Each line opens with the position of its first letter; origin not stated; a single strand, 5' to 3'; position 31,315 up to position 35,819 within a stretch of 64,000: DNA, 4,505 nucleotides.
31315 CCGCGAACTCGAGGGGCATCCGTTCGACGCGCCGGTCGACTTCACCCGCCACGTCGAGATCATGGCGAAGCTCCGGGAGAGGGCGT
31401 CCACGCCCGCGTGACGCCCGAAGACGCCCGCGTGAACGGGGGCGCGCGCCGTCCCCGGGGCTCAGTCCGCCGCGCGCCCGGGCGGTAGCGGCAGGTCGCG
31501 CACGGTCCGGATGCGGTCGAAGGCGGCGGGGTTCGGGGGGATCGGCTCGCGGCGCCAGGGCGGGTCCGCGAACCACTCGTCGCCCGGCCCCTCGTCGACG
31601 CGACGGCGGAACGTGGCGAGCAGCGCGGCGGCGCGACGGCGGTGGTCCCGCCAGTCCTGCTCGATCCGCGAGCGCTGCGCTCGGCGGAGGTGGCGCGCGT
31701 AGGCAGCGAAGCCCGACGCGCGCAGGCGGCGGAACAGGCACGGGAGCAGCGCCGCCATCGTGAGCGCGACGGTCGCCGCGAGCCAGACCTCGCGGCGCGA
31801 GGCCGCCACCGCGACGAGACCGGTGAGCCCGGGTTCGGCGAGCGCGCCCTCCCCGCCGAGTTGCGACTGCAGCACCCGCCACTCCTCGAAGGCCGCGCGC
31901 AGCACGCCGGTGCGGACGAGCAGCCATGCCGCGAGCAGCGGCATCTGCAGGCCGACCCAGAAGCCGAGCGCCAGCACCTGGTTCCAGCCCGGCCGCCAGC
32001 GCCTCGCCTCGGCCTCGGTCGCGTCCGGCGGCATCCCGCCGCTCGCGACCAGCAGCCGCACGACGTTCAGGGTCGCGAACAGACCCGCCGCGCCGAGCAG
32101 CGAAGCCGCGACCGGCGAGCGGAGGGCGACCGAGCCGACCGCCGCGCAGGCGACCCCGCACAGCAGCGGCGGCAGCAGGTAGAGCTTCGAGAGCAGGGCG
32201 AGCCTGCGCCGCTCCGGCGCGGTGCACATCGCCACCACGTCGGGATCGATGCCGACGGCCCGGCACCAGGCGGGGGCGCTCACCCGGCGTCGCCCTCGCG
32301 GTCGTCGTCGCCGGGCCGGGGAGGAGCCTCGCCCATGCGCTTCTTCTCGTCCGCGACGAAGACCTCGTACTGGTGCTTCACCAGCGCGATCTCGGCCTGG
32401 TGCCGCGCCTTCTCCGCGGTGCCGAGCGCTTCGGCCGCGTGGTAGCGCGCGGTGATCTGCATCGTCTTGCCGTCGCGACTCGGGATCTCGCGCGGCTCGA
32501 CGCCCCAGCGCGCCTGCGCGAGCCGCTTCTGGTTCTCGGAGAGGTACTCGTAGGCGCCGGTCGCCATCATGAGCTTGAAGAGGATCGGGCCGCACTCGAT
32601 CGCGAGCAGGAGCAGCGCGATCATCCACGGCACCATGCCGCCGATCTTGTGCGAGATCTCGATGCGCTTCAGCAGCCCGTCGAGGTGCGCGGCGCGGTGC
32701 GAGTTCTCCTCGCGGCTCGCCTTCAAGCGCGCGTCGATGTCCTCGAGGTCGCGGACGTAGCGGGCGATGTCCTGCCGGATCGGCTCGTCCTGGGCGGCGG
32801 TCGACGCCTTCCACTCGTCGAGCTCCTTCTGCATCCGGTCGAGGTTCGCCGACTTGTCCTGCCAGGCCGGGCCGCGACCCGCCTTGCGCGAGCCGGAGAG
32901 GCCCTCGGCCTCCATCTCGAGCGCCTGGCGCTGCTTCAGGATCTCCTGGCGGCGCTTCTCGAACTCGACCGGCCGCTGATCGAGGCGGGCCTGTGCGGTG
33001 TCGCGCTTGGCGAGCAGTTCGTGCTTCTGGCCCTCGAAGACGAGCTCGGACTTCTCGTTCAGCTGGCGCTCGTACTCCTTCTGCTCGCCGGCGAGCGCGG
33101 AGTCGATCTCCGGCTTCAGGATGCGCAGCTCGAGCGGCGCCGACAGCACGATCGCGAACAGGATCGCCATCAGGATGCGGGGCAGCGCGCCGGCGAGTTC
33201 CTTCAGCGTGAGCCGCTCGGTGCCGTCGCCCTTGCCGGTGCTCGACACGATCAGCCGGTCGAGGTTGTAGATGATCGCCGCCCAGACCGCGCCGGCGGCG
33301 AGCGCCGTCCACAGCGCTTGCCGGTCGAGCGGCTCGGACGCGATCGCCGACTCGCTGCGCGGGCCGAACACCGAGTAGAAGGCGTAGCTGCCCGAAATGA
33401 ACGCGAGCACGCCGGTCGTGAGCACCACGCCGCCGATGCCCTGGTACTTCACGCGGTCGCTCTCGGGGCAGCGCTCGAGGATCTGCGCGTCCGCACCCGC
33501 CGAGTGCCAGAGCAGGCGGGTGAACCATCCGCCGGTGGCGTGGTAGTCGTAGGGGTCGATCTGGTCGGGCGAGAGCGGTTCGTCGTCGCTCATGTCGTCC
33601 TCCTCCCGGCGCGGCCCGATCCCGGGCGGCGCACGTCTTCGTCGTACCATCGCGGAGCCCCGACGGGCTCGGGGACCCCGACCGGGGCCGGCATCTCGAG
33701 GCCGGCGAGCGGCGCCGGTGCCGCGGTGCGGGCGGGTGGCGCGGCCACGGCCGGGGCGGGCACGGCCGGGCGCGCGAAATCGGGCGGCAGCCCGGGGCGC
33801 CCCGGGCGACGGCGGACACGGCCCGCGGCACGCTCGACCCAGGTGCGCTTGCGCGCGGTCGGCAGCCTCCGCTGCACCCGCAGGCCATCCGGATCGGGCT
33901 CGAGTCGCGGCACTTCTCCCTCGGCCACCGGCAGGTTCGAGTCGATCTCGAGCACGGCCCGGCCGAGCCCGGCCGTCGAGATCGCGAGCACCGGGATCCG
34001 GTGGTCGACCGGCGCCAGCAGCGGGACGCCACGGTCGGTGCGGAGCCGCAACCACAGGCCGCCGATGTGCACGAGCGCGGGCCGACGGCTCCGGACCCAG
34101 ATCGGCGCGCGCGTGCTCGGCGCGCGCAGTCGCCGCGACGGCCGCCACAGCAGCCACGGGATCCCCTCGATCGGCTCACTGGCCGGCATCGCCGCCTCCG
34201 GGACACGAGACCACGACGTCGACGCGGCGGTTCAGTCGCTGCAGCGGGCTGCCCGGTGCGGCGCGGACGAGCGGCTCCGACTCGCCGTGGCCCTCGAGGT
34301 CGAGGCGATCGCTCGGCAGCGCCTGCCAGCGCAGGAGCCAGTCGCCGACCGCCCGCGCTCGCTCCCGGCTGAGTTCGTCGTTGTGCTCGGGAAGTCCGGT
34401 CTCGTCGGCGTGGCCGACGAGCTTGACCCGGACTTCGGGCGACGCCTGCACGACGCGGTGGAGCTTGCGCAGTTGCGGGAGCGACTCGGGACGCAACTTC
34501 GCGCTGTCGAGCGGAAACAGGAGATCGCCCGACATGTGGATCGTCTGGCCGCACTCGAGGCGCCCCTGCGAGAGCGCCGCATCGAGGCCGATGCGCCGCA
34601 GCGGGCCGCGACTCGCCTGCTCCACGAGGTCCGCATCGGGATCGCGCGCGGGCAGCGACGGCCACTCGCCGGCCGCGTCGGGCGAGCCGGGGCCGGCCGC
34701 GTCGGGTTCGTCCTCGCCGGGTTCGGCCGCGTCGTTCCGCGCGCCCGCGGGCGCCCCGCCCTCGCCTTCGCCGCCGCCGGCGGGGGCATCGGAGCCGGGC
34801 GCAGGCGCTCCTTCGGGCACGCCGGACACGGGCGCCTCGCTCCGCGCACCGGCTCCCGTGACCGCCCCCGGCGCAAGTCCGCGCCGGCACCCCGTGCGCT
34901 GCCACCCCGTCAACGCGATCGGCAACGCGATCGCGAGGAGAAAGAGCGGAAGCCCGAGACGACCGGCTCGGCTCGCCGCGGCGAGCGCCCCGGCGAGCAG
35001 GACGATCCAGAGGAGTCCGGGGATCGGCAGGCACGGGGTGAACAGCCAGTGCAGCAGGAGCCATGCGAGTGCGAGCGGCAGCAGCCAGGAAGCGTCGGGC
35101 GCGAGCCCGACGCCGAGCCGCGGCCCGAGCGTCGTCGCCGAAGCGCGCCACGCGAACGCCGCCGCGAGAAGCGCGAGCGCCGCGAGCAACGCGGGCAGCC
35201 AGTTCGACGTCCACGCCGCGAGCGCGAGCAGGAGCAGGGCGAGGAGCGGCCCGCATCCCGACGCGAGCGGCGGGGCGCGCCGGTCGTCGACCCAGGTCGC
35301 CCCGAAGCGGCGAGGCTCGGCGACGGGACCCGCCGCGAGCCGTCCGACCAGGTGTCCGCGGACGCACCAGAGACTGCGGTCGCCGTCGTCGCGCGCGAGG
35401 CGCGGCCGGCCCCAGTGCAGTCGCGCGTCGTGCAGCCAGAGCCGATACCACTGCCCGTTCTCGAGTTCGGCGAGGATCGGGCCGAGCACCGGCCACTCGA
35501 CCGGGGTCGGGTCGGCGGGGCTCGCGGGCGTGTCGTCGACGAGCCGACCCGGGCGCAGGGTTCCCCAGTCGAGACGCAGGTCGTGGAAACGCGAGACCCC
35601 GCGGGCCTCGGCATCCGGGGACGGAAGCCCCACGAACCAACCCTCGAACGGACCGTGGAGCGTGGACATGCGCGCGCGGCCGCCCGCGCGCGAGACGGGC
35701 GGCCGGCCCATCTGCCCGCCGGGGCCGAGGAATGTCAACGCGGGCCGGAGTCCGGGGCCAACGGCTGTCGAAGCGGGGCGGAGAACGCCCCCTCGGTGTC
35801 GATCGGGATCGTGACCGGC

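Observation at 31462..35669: Translationally coupled four-gene envelope operon: OmpA-domain protein, small protein, DUF4407 coiled-coil membrane protein, membrane protein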

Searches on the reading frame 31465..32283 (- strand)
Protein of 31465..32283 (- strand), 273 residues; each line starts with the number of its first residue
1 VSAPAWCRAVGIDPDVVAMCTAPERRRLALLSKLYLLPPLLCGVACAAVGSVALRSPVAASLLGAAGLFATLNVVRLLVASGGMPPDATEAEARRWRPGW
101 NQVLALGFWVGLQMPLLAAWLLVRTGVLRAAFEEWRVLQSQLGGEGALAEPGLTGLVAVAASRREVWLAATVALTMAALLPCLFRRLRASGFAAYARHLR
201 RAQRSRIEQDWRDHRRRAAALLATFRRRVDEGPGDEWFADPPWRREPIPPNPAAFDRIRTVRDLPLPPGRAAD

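Call 5: search_protein_families(library=pfam, proteins=[window:31465-32283:-], max_evalue=0.1)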
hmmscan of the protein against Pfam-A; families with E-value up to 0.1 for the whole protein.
window:31465-32283:- (273 aa): 0 families

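Call 6: search_protein_families(library=padloc, proteins=[window:31465-32283:-], max_evalue=0.1)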
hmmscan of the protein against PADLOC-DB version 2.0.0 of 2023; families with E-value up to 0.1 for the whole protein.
window:31465-32283:- (273 aa): 0 families

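Call 7: search_protein_families(library=ncbifam, proteins=[window:31465-32283:-], max_evalue=0.1)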
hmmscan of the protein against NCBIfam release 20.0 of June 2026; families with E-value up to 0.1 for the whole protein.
window:31465-32283:- (273 aa): 1 family
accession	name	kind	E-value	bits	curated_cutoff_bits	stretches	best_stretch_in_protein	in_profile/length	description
NF001928.0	PRK00704.1-5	equivalog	0.067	13.1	301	0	59-128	98-174/187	photosystem I reaction center protein subunit XI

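Call 9: search_protein_families(library=phrogs, proteins=[window:31465-32283:-], max_evalue=0.1)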
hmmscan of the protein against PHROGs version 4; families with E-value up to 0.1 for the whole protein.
window:31465-32283:- (273 aa): 0 families

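Call 69: list_cluster_members(proteins=[P0001, P0134, window:31465-32283:-, window:33593-34189:-])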
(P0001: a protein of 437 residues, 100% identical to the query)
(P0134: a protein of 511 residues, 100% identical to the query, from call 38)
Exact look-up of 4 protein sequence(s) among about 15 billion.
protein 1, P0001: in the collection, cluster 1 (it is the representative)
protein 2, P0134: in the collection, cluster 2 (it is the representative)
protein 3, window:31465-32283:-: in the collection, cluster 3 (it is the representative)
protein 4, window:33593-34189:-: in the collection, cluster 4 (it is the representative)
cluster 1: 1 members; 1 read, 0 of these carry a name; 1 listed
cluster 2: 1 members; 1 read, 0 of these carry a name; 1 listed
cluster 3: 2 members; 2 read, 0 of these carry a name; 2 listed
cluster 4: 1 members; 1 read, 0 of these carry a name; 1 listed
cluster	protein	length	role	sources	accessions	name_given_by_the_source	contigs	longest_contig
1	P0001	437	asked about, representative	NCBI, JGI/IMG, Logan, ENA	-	-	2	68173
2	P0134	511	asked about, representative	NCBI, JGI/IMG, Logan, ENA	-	-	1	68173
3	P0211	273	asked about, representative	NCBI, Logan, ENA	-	-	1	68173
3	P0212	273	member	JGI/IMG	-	-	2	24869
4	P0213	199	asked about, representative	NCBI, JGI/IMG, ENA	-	-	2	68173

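Call 79: search_solved_structures(query=A4, max_evalue=1)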
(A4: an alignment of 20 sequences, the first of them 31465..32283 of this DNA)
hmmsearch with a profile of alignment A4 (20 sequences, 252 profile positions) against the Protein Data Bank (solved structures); distinct sequences matched with E-value up to 1: 1.
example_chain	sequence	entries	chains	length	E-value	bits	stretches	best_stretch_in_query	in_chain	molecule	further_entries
5djn_A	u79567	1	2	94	0.91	12.4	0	113-174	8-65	Kinesin-like protein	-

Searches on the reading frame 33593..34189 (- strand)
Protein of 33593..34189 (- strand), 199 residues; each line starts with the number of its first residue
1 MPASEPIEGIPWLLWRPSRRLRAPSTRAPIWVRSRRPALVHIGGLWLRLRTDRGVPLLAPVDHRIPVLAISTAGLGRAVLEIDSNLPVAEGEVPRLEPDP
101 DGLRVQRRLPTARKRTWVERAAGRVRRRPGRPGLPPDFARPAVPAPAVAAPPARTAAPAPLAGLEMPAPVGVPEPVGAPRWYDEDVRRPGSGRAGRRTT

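Call 5: search_protein_families(library=pfam, proteins=[window:33593-34189:-], max_evalue=0.1)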
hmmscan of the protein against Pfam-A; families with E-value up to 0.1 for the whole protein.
window:33593-34189:- (199 aa): 0 families

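Call 6: search_protein_families(library=padloc, proteins=[window:33593-34189:-], max_evalue=0.1)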
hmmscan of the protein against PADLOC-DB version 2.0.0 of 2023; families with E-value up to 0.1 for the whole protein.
window:33593-34189:- (199 aa): 0 families

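Call 7: search_protein_families(library=ncbifam, proteins=[window:33593-34189:-], max_evalue=0.1)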
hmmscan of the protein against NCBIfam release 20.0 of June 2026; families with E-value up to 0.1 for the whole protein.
window:33593-34189:- (199 aa): 0 families

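Call 9: search_protein_families(library=phrogs, proteins=[window:33593-34189:-], max_evalue=0.1)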
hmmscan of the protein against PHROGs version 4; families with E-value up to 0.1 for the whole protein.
window:33593-34189:- (199 aa): 0 families

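Call 85: search_protein_families(library=pfam, alignment_id=A6, max_evalue=1)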
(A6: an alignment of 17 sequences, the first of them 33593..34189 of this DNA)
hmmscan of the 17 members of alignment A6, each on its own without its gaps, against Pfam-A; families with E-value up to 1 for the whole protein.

A. member 1, window:33593-34189:- (199 aa): 0 families

B. families by the number of members that match (of 17 scanned): 1 family
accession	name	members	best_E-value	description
PF12852.13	Cupin_6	1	0.029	Cupin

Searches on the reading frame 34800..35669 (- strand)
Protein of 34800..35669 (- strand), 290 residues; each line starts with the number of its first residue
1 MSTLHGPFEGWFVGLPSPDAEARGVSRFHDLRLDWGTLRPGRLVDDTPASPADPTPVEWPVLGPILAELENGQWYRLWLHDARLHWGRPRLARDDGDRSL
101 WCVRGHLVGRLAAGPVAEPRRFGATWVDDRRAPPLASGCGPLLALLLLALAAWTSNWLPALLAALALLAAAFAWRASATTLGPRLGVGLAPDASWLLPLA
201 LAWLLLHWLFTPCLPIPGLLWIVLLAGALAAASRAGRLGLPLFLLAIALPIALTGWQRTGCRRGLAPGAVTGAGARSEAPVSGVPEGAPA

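Call 33: find_homologous_proteins(query=window:34800-35669:-, max_evalue=0.001)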
Query window:34800-35669:- (290 aa): 3 proteins with E <= 0.001 among 8000 candidates.
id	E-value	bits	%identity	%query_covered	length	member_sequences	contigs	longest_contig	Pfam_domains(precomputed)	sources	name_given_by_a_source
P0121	1.4e-129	450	77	90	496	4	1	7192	PF00691.26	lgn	-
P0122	2.3e-78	282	75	39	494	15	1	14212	PF00691.26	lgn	-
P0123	6.6e-78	280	84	48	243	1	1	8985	-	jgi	-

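Call 38: find_homologous_proteins(query=A2, max_evalue=0.001)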
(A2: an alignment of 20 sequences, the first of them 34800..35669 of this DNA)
Query A2 (20 sequences) (290 aa, profile of the alignment): 16 proteins with E <= 0.001 among 8000 candidates.
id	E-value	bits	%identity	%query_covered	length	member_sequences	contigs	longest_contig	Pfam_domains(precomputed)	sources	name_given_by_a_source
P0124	1.4e-107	378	21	30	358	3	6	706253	-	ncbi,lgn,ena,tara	tara:strand:- start:38461 stop:39537 length:1077 start_codon:yes stop_codon:yes gene_type:complete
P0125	2.6e-106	374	19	30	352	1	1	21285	-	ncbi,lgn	-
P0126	8.3e-101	356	25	30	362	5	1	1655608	-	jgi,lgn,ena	-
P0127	2.0e-99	351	21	30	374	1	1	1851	-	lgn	-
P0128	6.8e-96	340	21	30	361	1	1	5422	-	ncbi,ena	-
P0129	4.0e-95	337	26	30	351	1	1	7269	-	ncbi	-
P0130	1.2e-91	326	27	28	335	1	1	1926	-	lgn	-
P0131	3.2e-89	318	24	47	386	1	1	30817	-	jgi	jgi:hypothetical protein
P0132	4.0e-86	308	25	19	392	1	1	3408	-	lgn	-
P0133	1.2e-47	181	60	14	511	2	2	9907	PF00691.26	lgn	-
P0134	4.2e-42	163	100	100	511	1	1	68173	PF00691.26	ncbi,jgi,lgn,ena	-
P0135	8.6e-28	116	64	90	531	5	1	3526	PF00691.26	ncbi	ncbi:MAG: OmpA family protein [Alphaproteobacteria bacterium]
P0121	4.9e-27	113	77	90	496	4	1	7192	PF00691.26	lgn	-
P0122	6.2e-22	97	75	39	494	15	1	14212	PF00691.26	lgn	-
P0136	3.6e-20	91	61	93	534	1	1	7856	PF00691.26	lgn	-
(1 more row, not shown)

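Call 42: search_protein_families(library=pfam, proteins=[P0124, P0126, P0131, P0132], max_evalue=0.01)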
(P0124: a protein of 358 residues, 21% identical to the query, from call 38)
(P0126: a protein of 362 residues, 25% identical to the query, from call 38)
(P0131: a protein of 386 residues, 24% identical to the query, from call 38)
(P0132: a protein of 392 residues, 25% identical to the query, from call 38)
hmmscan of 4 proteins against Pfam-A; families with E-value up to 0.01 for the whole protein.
P0124 (358 aa): 0 families

P0126 (362 aa): 0 families

P0131 (386 aa): 0 families

P0132 (392 aa): 0 families

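Call 58: search_protein_representatives(alignment_id=A5)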
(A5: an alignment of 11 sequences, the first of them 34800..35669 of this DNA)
Query: 11 sequences, 354 profile positions. Proteins with E-value up to 0.001 (for the whole library): 76; up to 1e-10: 53; up to 1e-30: 27. The best 76 are listed.
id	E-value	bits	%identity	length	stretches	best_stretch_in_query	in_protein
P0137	9.3e-155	531.5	-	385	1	1-352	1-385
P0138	1.6e-110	386.0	-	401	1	1-351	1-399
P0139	9.1e-94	330.9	-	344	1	1-351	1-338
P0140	3.3e-90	319.1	-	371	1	3-351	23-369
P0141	1.3e-85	304.0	-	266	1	94-352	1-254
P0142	1.1e-84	300.9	-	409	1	3-352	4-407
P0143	4.3e-62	226.7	-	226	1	130-352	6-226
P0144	5.1e-60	219.9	-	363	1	2-351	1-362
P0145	7.6e-57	209.4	-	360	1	2-351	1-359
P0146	8.3e-56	206.0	-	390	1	4-352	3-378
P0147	1.7e-55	205.0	-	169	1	193-352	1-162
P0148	1.5e-52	195.3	-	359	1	2-351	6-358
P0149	3.0e-52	194.3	-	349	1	3-351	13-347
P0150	3.0e-50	187.7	-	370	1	1-351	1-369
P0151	1.7e-47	178.6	-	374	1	1-351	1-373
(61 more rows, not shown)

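Call 78: search_solved_structures(query=A5, max_evalue=1)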
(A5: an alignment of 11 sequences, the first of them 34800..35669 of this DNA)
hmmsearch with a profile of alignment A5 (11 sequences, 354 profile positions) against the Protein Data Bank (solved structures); distinct sequences matched with E-value up to 1: 0.

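Call 82: search_protein_families(library=pfam, alignment_id=A2, max_evalue=1)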
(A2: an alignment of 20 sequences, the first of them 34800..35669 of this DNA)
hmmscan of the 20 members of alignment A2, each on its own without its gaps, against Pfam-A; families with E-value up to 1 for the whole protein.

A. member 1, window:34800-35669:- (290 aa): 0 families

B. families by the number of members that match (of 20 scanned): 4 families
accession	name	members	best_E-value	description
PF17685.6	TM250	1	0.046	Transmembrane protein 250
PF12244.13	DUF3606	1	0.19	Protein of unknown function (DUF3606)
PF17973.7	bMG10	1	0.19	Bacterial Alpha-2-macroglobulin MG10 domain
PF02935.21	COX7C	1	0.26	Cytochrome c oxidase subunit VIIc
